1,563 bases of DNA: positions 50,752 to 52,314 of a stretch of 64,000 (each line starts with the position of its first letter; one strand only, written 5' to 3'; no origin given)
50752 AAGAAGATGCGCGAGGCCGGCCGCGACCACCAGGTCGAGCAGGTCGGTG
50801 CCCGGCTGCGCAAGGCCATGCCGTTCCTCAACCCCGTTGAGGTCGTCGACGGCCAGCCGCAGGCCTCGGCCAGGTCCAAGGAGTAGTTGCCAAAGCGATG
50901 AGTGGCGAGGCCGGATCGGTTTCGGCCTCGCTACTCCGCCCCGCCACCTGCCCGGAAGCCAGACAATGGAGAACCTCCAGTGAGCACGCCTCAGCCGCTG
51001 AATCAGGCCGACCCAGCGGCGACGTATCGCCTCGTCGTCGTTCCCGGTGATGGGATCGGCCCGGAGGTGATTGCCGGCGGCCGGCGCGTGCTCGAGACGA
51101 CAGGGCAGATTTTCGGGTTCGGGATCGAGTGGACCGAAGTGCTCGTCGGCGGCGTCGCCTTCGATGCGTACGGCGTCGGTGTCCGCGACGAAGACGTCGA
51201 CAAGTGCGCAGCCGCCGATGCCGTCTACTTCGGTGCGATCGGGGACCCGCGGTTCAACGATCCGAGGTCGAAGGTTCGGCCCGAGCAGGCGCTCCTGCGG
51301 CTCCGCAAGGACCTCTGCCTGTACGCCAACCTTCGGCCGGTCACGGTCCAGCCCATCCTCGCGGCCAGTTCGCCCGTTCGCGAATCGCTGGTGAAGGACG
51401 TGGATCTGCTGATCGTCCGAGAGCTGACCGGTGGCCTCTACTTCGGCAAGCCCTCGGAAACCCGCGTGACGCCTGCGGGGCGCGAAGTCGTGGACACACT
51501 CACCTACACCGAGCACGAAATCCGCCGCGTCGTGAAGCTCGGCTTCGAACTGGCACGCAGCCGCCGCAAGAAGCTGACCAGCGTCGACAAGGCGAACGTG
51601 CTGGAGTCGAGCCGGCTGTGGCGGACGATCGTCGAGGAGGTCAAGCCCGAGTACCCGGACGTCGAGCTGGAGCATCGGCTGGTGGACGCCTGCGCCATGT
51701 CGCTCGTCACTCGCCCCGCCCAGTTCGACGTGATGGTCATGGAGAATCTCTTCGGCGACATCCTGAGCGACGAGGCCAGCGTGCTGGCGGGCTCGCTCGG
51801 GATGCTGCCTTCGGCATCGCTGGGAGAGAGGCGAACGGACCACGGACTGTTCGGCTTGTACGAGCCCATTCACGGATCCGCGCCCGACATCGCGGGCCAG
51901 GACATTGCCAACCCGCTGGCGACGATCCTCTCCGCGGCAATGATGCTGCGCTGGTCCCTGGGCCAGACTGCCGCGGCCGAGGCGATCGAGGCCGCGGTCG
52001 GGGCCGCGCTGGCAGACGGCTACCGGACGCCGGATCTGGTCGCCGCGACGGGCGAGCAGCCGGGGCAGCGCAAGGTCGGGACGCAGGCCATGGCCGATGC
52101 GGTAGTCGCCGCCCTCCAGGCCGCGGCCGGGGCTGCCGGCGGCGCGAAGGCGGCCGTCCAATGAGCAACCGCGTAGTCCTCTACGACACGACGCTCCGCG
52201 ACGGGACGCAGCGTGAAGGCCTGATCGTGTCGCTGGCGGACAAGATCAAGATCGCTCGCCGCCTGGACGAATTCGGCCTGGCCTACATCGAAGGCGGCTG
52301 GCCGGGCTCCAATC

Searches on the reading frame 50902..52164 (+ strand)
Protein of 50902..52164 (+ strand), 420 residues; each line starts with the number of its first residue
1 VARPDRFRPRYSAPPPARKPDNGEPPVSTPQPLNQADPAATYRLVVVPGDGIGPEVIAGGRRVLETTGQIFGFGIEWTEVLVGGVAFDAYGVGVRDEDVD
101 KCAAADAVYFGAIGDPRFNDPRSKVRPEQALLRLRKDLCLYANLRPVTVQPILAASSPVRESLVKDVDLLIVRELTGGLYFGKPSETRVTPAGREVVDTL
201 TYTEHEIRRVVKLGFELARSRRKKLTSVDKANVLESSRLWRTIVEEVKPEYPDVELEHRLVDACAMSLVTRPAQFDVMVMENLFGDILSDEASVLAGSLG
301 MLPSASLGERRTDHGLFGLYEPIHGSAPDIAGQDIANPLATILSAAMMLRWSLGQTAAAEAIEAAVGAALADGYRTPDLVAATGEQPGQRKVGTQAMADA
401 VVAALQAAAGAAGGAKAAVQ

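Call 19: search_protein_families(library=pfam, proteins=[window:50902-52164:+])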
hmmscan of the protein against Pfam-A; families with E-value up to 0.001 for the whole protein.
window:50902-52164:+ (420 aa): 1 family
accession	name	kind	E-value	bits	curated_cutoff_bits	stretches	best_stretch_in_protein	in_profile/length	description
PF00180.25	Iso_dh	-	6.4e-130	433.9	27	1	44-401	2-348/348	Isocitrate/isopropylmalate dehydrogenase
